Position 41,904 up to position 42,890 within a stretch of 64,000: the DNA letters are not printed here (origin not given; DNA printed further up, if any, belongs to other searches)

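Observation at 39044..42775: feo locus with an in-frame Fur-FeoA fusion, feoB, a second feoA and a feoC-like gene, under a Fur box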

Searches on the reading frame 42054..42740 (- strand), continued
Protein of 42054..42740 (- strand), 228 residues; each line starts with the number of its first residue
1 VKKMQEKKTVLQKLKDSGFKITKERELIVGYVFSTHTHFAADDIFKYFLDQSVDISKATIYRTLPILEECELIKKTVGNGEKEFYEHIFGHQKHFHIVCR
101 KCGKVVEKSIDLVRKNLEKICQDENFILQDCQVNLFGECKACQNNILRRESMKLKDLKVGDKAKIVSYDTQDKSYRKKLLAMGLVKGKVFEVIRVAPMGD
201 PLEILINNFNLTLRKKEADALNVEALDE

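Call 32: find_encoding_contigs(protein=P0105, flank=4000, max_places=2)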
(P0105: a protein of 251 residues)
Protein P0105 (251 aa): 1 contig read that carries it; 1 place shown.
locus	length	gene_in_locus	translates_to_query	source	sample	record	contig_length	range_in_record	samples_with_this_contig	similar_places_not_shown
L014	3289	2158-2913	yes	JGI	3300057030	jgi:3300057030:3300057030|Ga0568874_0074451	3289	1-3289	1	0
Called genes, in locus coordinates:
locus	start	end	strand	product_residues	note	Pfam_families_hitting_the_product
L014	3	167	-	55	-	?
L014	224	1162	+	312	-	PF02951:GSH-S_N, PF02955:GSH-S_ATP, PF08443:RimK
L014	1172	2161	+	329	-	-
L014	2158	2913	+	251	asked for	PF01475:FUR, PF04023:FeoA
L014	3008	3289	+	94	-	?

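Call 33: find_encoding_contigs(protein=P0045, flank=4000, max_places=2)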
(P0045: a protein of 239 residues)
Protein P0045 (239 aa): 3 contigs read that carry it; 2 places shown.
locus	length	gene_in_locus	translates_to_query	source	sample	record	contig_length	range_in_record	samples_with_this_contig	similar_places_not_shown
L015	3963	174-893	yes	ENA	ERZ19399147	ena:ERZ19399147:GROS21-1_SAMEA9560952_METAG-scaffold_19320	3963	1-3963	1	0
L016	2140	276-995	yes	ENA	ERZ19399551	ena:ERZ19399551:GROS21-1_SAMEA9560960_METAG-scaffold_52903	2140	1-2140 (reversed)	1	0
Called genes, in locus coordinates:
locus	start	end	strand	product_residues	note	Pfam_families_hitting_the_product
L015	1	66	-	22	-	?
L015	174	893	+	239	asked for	PF01475:FUR, PF04023:FeoA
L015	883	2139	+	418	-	-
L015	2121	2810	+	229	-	-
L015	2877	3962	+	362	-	?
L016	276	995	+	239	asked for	PF01475:FUR, PF04023:FeoA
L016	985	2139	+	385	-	?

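Call 34: find_encoding_contigs(protein=P0124, flank=4000, max_places=2)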
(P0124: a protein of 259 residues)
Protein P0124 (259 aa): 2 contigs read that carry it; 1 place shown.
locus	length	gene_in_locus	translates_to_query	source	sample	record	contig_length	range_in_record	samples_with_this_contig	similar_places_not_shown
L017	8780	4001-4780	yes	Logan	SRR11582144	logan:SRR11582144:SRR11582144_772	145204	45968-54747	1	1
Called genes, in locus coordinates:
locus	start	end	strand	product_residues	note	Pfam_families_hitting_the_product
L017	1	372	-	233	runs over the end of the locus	PF22935:RM44_endonuclase (faint), PF14622:Ribonucleas_3_3, PF00636:Ribonuclease_3, PF00035:dsrm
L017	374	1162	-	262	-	PF03330:DPBB_1, PF05036:SPOR (faint)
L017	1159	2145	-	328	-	PF00490:ALAD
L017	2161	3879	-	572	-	PF00342:PGI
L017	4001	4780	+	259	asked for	PF01475:FUR, PF04023:FeoA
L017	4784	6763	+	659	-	PF01926:MMR_HSR1, PF02421:FeoB_N, PF07670:Gate, PF07664:FeoB_C, PF07670:Gate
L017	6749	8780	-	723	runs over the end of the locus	PF04453:LptD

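Call 35: search_solved_structures(query=window:42054-42731:-, max_evalue=0.001, show_alignments=3)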
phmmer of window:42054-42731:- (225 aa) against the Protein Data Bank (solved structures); distinct sequences matched with E-value up to 0.001: 31.
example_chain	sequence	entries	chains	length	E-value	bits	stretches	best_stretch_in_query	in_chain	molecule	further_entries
6d57_A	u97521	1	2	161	1.2e-17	67.9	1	11-142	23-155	Ferric uptake regulation protein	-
4ets_A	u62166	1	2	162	1.2e-17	67.9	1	11-142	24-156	Ferric uptake regulation protein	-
9ire_A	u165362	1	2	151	1.5e-17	67.6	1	7-142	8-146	Ferric uptake regulation protein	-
2fe3_A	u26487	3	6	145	7.7e-16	62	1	3-140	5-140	Peroxide operon regulator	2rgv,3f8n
2w57_A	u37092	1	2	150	9.9e-15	58.4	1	9-138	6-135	FERRIC UPTAKE REGULATION PROTEIN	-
3eyy_A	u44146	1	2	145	6e-14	55.8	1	10-140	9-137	Putative iron uptake regulatory protein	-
2k5f_A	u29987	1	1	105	1.6e-13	54.4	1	149-223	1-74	Ferrous iron transport protein A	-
8j6w_A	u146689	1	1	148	1.8e-13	54.2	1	11-137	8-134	Ferric uptake regulation protein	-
4i7h_A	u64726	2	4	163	8.1e-12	48.8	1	5-140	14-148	peroxide stress sensing regulator | Peroxide stress regulator PerR, FUR family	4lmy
5nbc_A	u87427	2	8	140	1.5e-11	48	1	10-142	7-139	Ferric uptake regulation protein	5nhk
2k5i_A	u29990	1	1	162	4e-11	46.6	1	149-223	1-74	IRON TRANSPORT PROTEIN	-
2xig_A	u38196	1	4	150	4.6e-11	46.4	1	9-141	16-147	FERRIC UPTAKE REGULATION PROTEIN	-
2lx9_A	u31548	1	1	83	6e-11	46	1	169-223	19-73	Ferrous iron transport protein A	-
7r7b_A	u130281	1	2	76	1.3e-10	44.9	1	149-220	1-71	Ferrous iron transport protein B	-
2gcx_A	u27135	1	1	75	2.8e-10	43.8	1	169-223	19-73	Ferrous iron transport protein A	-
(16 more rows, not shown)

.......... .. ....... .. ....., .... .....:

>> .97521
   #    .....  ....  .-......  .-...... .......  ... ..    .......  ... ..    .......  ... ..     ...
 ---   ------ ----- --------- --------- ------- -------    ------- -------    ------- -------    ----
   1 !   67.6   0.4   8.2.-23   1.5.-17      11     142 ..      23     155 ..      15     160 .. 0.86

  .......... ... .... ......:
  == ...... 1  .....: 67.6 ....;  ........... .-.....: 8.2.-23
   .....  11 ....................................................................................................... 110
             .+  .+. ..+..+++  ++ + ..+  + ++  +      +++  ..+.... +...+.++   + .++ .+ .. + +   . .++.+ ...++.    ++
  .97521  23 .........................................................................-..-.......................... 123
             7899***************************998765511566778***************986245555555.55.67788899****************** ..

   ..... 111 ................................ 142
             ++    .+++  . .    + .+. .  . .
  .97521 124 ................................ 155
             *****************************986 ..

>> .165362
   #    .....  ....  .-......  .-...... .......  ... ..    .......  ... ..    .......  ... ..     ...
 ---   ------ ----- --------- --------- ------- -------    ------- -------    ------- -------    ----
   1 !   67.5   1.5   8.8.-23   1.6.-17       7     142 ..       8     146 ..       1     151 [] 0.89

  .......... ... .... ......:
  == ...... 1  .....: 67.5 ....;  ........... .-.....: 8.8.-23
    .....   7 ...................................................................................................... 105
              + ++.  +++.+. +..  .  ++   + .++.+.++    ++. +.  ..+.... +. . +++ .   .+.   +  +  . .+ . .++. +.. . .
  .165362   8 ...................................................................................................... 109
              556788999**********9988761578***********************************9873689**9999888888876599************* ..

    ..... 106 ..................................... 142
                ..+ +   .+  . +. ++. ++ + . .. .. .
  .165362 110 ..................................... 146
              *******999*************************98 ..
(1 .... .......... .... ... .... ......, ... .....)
